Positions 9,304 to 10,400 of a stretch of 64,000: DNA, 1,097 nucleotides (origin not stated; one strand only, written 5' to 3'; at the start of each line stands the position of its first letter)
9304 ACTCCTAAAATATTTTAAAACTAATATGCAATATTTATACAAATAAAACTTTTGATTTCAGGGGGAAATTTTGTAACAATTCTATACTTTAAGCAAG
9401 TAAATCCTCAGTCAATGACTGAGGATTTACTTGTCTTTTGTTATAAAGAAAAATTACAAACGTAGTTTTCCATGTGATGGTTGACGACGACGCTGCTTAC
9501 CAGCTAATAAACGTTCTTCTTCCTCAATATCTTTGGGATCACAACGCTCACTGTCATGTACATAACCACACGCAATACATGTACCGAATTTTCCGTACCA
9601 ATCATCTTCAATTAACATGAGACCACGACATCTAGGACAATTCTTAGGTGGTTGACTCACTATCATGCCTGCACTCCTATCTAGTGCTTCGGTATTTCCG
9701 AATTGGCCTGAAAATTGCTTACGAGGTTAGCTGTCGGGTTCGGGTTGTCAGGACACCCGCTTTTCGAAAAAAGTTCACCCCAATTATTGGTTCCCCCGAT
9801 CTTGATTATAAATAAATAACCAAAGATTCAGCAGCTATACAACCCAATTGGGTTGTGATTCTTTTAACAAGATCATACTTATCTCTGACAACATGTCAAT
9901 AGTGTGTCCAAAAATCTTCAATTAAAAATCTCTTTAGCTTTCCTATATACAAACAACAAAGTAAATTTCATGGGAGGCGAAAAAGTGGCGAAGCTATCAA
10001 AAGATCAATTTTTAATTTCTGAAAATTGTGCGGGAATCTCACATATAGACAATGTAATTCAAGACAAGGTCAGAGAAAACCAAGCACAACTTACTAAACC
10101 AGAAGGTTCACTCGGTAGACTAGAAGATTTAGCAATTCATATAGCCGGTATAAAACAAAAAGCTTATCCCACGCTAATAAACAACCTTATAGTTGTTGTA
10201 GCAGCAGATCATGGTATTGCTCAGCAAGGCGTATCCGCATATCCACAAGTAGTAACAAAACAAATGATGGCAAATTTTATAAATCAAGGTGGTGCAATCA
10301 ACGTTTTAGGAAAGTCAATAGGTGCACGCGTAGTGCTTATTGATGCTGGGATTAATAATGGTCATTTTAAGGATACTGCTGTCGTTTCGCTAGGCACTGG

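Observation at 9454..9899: c-di-AMP (ydaO-class) riboswitch controlling only a 70-aa zinc-ribbon ORF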

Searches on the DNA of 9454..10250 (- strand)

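Call 11: search_rna_families(sources=[L003, L006, L010, L019, L021, L025, L029, L034, L040, L041, L044, L045, L050, L056, L059, L061, L063, L068, L079, L080], threshold=gathering)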
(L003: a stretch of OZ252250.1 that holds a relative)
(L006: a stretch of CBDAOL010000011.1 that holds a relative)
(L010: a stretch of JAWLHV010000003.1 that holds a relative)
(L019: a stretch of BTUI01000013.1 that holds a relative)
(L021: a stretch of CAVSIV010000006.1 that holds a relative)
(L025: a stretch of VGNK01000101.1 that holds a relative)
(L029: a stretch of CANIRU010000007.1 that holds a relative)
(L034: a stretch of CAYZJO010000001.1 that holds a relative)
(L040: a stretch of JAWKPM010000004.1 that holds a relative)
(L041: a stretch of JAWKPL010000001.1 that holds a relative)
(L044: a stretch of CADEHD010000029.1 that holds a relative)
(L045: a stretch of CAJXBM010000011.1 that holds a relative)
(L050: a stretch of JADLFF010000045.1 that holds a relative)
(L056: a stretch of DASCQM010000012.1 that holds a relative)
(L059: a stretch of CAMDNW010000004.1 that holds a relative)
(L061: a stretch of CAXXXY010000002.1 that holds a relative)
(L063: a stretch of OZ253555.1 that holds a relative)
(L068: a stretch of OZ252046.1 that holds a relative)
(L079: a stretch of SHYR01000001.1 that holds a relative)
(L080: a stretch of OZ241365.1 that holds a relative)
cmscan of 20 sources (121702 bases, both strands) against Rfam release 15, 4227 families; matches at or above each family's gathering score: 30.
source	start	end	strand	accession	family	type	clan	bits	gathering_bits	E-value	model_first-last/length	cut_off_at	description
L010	2822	2956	+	RF00379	c-di-AMP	Cis-reg; riboswitch;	-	92.7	38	3e-20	1-134/134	no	c-di-AMP riboswitch aptamer (ydaO/yuaA leader)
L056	2805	2951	+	RF00379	c-di-AMP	Cis-reg; riboswitch;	-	89.7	38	2.2e-19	1-134/134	no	c-di-AMP riboswitch aptamer (ydaO/yuaA leader)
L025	2819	2956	+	RF00379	c-di-AMP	Cis-reg; riboswitch;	-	87.8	38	7.4e-19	1-134/134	no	c-di-AMP riboswitch aptamer (ydaO/yuaA leader)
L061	2793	2925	+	RF00379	c-di-AMP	Cis-reg; riboswitch;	-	85.6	38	2.9e-18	1-134/134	no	c-di-AMP riboswitch aptamer (ydaO/yuaA leader)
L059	2812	2951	+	RF00379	c-di-AMP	Cis-reg; riboswitch;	-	84.9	38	4.7e-18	1-134/134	no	c-di-AMP riboswitch aptamer (ydaO/yuaA leader)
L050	2808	2954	+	RF00379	c-di-AMP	Cis-reg; riboswitch;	-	82.7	38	1.9e-17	1-134/134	no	c-di-AMP riboswitch aptamer (ydaO/yuaA leader)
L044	2807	2953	+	RF00379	c-di-AMP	Cis-reg; riboswitch;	-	81.4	38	4.5e-17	1-134/134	no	c-di-AMP riboswitch aptamer (ydaO/yuaA leader)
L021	2820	2957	+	RF00379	c-di-AMP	Cis-reg; riboswitch;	-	81.1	38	5.1e-17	1-134/134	no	c-di-AMP riboswitch aptamer (ydaO/yuaA leader)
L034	2817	2960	+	RF00379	c-di-AMP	Cis-reg; riboswitch;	-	80.8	38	6.3e-17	1-134/134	no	c-di-AMP riboswitch aptamer (ydaO/yuaA leader)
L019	2806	2947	+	RF00379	c-di-AMP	Cis-reg; riboswitch;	-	80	38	1.1e-16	1-134/134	no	c-di-AMP riboswitch aptamer (ydaO/yuaA leader)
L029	2808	2954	+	RF00379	c-di-AMP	Cis-reg; riboswitch;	-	78.3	38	3.2e-16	1-134/134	no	c-di-AMP riboswitch aptamer (ydaO/yuaA leader)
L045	2804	2951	+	RF00379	c-di-AMP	Cis-reg; riboswitch;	-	77.2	38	6.5e-16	1-134/134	no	c-di-AMP riboswitch aptamer (ydaO/yuaA leader)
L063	2793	2923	+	RF00379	c-di-AMP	Cis-reg; riboswitch;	-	76.1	38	1.3e-15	1-134/134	no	c-di-AMP riboswitch aptamer (ydaO/yuaA leader)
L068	2777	2927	+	RF00379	c-di-AMP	Cis-reg; riboswitch;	-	76.1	38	1.3e-15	1-134/134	no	c-di-AMP riboswitch aptamer (ydaO/yuaA leader)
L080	2839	2950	+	RF00379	c-di-AMP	Cis-reg; riboswitch;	-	74.9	38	2.9e-15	11-119/134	no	c-di-AMP riboswitch aptamer (ydaO/yuaA leader)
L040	2811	2955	+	RF00379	c-di-AMP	Cis-reg; riboswitch;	-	73.1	38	8.7e-15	1-134/134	no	c-di-AMP riboswitch aptamer (ydaO/yuaA leader)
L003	2811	2959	+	RF00379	c-di-AMP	Cis-reg; riboswitch;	-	72.5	38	1.3e-14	1-134/134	no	c-di-AMP riboswitch aptamer (ydaO/yuaA leader)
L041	2814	2938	+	RF00379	c-di-AMP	Cis-reg; riboswitch;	-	69.9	38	7.1e-14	11-119/134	no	c-di-AMP riboswitch aptamer (ydaO/yuaA leader)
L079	2822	2957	+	RF00379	c-di-AMP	Cis-reg; riboswitch;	-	56.5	38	3.7e-10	1-134/134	no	c-di-AMP riboswitch aptamer (ydaO/yuaA leader)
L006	2789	2957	+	RF00379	c-di-AMP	Cis-reg; riboswitch;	-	50.4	38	1.9e-08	1-134/134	no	c-di-AMP riboswitch aptamer (ydaO/yuaA leader)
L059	2531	2682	-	RF00174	Cobalamin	Cis-reg; riboswitch;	CL00101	46.8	31.5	2.6e-08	1-189/189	no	Cobalamin riboswitch aptamer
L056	338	482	-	RF00174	Cobalamin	Cis-reg; riboswitch;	CL00101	46.2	31.5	4e-08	1-189/189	no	Cobalamin riboswitch aptamer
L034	280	406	-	RF00174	Cobalamin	Cis-reg; riboswitch;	CL00101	45.9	31.5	4.6e-08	1-189/189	no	Cobalamin riboswitch aptamer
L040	427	575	-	RF00174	Cobalamin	Cis-reg; riboswitch;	CL00101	44.9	31.5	9.5e-08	1-189/189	no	Cobalamin riboswitch aptamer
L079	2526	2644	-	RF00174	Cobalamin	Cis-reg; riboswitch;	CL00101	44.2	31.5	1.4e-07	20-171/189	no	Cobalamin riboswitch aptamer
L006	1653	1794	-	RF00174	Cobalamin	Cis-reg; riboswitch;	CL00101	43.3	31.5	2.6e-07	1-189/189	no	Cobalamin riboswitch aptamer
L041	2487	2644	-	RF00174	Cobalamin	Cis-reg; riboswitch;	CL00101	41.2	31.5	1e-06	1-189/189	no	Cobalamin riboswitch aptamer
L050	1346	1416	-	RF00174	Cobalamin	Cis-reg; riboswitch;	CL00101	38.2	31.5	7.9e-06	46-168/189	no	Cobalamin riboswitch aptamer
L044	1335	1410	-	RF00174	Cobalamin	Cis-reg; riboswitch;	CL00101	35.8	31.5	3.7e-05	46-168/189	no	Cobalamin riboswitch aptamer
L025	551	690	-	RF00174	Cobalamin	Cis-reg; riboswitch;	CL00101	35.6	31.5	4.4e-05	1-189/189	no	Cobalamin riboswitch aptamer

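Call 22: search_rna_families(source=window, start=9650, end=10250, threshold=evalue, max_evalue=1)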
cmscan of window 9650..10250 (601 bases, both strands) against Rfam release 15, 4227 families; matches with E-value up to 1: 1.
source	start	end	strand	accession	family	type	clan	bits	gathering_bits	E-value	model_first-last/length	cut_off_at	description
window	9701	9843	-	RF00379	c-di-AMP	Cis-reg; riboswitch;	-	84.2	38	3.6e-20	1-134/134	no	c-di-AMP riboswitch aptamer (ydaO/yuaA leader)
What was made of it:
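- On c-di-AMP riboswitch (Rfam RF00379, ydaO/yuaA): Unchanged in a local permissive scan (call 22).
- Tried and rejected: There is no cobalamin riboswitch in the window's cobT leader, even at E up to 1 (call 22), although 22 of the 72 close relatives' loci have one.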

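Call 46: search_rna_families(sources=[L081, L083, L084, L085, L086, L087, L088, L089, L001, L012, L016, L027, L038, L047, L064, L076, L078, L026, L054, L072], threshold=gathering)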
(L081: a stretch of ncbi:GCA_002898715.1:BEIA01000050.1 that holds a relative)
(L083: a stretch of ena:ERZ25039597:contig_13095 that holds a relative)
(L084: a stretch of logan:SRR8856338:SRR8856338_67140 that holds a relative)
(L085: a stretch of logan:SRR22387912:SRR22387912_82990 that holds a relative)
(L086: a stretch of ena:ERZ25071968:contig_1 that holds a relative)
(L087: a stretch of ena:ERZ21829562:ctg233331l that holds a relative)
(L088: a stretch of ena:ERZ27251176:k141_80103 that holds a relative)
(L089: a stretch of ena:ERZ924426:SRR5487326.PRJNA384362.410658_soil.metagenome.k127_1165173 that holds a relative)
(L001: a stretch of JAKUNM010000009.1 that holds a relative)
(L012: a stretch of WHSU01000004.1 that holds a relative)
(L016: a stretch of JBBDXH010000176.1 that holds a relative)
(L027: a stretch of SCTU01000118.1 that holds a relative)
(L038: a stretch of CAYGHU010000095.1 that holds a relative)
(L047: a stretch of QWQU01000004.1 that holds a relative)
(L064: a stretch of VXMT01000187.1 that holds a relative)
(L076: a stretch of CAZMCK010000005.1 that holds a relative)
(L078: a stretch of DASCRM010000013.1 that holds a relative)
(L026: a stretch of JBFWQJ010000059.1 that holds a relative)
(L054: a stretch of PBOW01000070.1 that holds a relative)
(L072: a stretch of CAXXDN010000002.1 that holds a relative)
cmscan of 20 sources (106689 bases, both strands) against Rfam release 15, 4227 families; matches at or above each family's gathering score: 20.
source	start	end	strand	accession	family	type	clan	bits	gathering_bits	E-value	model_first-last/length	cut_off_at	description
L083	2291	2425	+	RF00379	c-di-AMP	Cis-reg; riboswitch;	-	104.4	38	1.5e-23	1-134/134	no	c-di-AMP riboswitch aptamer (ydaO/yuaA leader)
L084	1100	1234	+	RF00379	c-di-AMP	Cis-reg; riboswitch;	-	103.8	38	2.2e-23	1-134/134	no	c-di-AMP riboswitch aptamer (ydaO/yuaA leader)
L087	2295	2425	+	RF00379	c-di-AMP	Cis-reg; riboswitch;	-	101.3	38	1.1e-22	1-134/134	no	c-di-AMP riboswitch aptamer (ydaO/yuaA leader)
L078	2815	2955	+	RF00379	c-di-AMP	Cis-reg; riboswitch;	-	93.5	38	1.7e-20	1-134/134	no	c-di-AMP riboswitch aptamer (ydaO/yuaA leader)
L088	2311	2444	+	RF00379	c-di-AMP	Cis-reg; riboswitch;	-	88.1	38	5.2e-19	1-134/134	no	c-di-AMP riboswitch aptamer (ydaO/yuaA leader)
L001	2821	2963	+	RF00379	c-di-AMP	Cis-reg; riboswitch;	-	86.5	38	1.4e-18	1-134/134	no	c-di-AMP riboswitch aptamer (ydaO/yuaA leader)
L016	2818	2955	+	RF00379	c-di-AMP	Cis-reg; riboswitch;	-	85.1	38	3.5e-18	1-134/134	no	c-di-AMP riboswitch aptamer (ydaO/yuaA leader)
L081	2308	2448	+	RF00379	c-di-AMP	Cis-reg; riboswitch;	-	82.7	38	1.6e-17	1-134/134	no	c-di-AMP riboswitch aptamer (ydaO/yuaA leader)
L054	2813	2949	+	RF00379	c-di-AMP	Cis-reg; riboswitch;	-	80.1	38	8.7e-17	1-134/134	no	c-di-AMP riboswitch aptamer (ydaO/yuaA leader)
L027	2813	2955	+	RF00379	c-di-AMP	Cis-reg; riboswitch;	-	76.8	38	7.2e-16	1-134/134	no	c-di-AMP riboswitch aptamer (ydaO/yuaA leader)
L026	2817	2955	+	RF00379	c-di-AMP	Cis-reg; riboswitch;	-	76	38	1.2e-15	1-134/134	no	c-di-AMP riboswitch aptamer (ydaO/yuaA leader)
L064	2779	2929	+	RF00379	c-di-AMP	Cis-reg; riboswitch;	-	73.3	38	6.7e-15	1-134/134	no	c-di-AMP riboswitch aptamer (ydaO/yuaA leader)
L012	2823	2958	+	RF00379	c-di-AMP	Cis-reg; riboswitch;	-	73.1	38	7.9e-15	1-134/134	no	c-di-AMP riboswitch aptamer (ydaO/yuaA leader)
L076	2822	2957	+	RF00379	c-di-AMP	Cis-reg; riboswitch;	-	72.8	38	9.5e-15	1-134/134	no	c-di-AMP riboswitch aptamer (ydaO/yuaA leader)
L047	2822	2958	+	RF00379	c-di-AMP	Cis-reg; riboswitch;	-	72.5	38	1.2e-14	1-134/134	no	c-di-AMP riboswitch aptamer (ydaO/yuaA leader)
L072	2777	2928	+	RF00379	c-di-AMP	Cis-reg; riboswitch;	-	68.5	38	1.5e-13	1-134/134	no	c-di-AMP riboswitch aptamer (ydaO/yuaA leader)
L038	2805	2955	+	RF00379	c-di-AMP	Cis-reg; riboswitch;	-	65.4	38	1.1e-12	1-134/134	no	c-di-AMP riboswitch aptamer (ydaO/yuaA leader)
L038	2493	2654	-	RF00174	Cobalamin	Cis-reg; riboswitch;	CL00101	47.3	31.5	1.7e-08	1-189/189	no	Cobalamin riboswitch aptamer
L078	316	462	-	RF00174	Cobalamin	Cis-reg; riboswitch;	CL00101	44.8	31.5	8.6e-08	1-189/189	no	Cobalamin riboswitch aptamer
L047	2518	2680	-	RF00174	Cobalamin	Cis-reg; riboswitch;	CL00101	36.8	31.5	1.7e-05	1-189/189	no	Cobalamin riboswitch aptamer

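Call 47: search_rna_families(sources=[L085, L089, L086], threshold=evalue, max_evalue=5)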
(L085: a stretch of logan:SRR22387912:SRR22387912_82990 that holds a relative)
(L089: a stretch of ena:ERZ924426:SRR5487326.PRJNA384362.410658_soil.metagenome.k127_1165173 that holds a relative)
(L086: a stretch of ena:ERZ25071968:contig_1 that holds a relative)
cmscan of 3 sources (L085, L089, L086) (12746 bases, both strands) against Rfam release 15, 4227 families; matches with E-value up to 5: 2.
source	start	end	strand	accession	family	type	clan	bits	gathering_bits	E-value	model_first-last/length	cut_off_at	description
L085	1018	1110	+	RF03818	MIR7994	Gene; miRNA;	-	23.6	100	0.96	1-90/90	no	MIR7994 microRNA precursor family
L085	683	753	+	RF04308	HCV_SL2531-SL2549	Cis-reg;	-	19.6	56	2.6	1-72/72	no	Hepatitis C virus stem-loop SL2531 and SL2549AU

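Call 72: search_rna_families(sources=[L090, L091], threshold=gathering)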
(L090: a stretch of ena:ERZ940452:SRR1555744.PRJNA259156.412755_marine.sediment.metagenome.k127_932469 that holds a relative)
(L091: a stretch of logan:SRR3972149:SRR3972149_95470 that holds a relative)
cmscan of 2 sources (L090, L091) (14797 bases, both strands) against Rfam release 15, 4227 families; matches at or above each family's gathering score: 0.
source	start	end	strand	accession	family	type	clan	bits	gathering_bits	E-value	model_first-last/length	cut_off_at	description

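Call 80: search_rna_families(sources=[L002, L004, L005, L007, L008, L009, L011, L013, L014, L015, L017, L018, L020, L022, L023, L024, L028, L030, L031, L032], threshold=gathering)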
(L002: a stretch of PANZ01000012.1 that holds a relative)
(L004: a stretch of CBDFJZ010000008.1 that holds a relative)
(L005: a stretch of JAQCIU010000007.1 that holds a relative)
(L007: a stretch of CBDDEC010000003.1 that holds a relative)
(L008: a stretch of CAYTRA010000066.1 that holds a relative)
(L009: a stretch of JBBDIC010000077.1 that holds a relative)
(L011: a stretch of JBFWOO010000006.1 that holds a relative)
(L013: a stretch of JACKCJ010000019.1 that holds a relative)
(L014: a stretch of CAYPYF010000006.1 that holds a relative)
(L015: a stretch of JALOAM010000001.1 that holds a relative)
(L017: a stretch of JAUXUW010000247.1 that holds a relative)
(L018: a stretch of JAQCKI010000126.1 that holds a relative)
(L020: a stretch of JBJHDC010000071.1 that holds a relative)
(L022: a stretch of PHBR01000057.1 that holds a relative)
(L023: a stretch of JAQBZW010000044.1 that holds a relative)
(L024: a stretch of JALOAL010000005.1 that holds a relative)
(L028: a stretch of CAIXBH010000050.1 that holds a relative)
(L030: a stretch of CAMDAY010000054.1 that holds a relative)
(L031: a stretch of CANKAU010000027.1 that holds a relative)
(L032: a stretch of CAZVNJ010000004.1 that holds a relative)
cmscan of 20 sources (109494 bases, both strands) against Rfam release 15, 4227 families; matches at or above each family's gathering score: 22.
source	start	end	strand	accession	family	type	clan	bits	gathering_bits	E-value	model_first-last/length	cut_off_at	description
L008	130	262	+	RF00379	c-di-AMP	Cis-reg; riboswitch;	-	91.2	38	7.5e-20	1-134/134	no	c-di-AMP riboswitch aptamer (ydaO/yuaA leader)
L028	2823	2960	+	RF00379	c-di-AMP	Cis-reg; riboswitch;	-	89.9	38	1.7e-19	1-134/134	no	c-di-AMP riboswitch aptamer (ydaO/yuaA leader)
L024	2822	2956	+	RF00379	c-di-AMP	Cis-reg; riboswitch;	-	88.5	38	4e-19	1-134/134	no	c-di-AMP riboswitch aptamer (ydaO/yuaA leader)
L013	2806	2952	+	RF00379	c-di-AMP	Cis-reg; riboswitch;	-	87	38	1.1e-18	1-134/134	no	c-di-AMP riboswitch aptamer (ydaO/yuaA leader)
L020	2407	2548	+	RF00379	c-di-AMP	Cis-reg; riboswitch;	-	86.4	38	1.6e-18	1-134/134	no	c-di-AMP riboswitch aptamer (ydaO/yuaA leader)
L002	2821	2964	+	RF00379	c-di-AMP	Cis-reg; riboswitch;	-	83.6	38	9.3e-18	1-134/134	no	c-di-AMP riboswitch aptamer (ydaO/yuaA leader)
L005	2808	2956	+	RF00379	c-di-AMP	Cis-reg; riboswitch;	-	82.3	38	2.2e-17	1-134/134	no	c-di-AMP riboswitch aptamer (ydaO/yuaA leader)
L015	2799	2956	+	RF00379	c-di-AMP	Cis-reg; riboswitch;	-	81.9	38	2.8e-17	1-134/134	no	c-di-AMP riboswitch aptamer (ydaO/yuaA leader)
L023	2822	2958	+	RF00379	c-di-AMP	Cis-reg; riboswitch;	-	80.8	38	5.6e-17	1-134/134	no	c-di-AMP riboswitch aptamer (ydaO/yuaA leader)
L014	2802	2953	+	RF00379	c-di-AMP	Cis-reg; riboswitch;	-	78.6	38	2.4e-16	1-134/134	no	c-di-AMP riboswitch aptamer (ydaO/yuaA leader)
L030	2808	2954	+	RF00379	c-di-AMP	Cis-reg; riboswitch;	-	78.3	38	2.9e-16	1-134/134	no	c-di-AMP riboswitch aptamer (ydaO/yuaA leader)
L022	2803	2947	+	RF00379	c-di-AMP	Cis-reg; riboswitch;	-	78.2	38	3.1e-16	1-134/134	no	c-di-AMP riboswitch aptamer (ydaO/yuaA leader)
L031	2814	2954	+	RF00379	c-di-AMP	Cis-reg; riboswitch;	-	77.9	38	3.7e-16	1-134/134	no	c-di-AMP riboswitch aptamer (ydaO/yuaA leader)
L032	2807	2955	+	RF00379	c-di-AMP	Cis-reg; riboswitch;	-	77.9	38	3.8e-16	1-134/134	no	c-di-AMP riboswitch aptamer (ydaO/yuaA leader)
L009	591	736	+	RF00379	c-di-AMP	Cis-reg; riboswitch;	-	77.4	38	5.2e-16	1-134/134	no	c-di-AMP riboswitch aptamer (ydaO/yuaA leader)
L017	2803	2947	+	RF00379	c-di-AMP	Cis-reg; riboswitch;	-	77.2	38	5.7e-16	1-134/134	no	c-di-AMP riboswitch aptamer (ydaO/yuaA leader)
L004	2803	2955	+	RF00379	c-di-AMP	Cis-reg; riboswitch;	-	74.9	38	2.5e-15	1-134/134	no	c-di-AMP riboswitch aptamer (ydaO/yuaA leader)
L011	1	109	+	RF00379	c-di-AMP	Cis-reg; riboswitch;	-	74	38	4.5e-15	25-134/134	5'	c-di-AMP riboswitch aptamer (ydaO/yuaA leader)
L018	2811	2947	+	RF00379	c-di-AMP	Cis-reg; riboswitch;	-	69.7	38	7.1e-14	1-134/134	no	c-di-AMP riboswitch aptamer (ydaO/yuaA leader)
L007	2786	2957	+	RF00379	c-di-AMP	Cis-reg; riboswitch;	-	59.3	38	5.5e-11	1-134/134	no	c-di-AMP riboswitch aptamer (ydaO/yuaA leader)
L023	1579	1732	-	RF00174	Cobalamin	Cis-reg; riboswitch;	CL00101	47.3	31.5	1.7e-08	1-189/189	no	Cobalamin riboswitch aptamer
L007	1654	1791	-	RF00174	Cobalamin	Cis-reg; riboswitch;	CL00101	40.5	31.5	1.5e-06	1-189/189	no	Cobalamin riboswitch aptamer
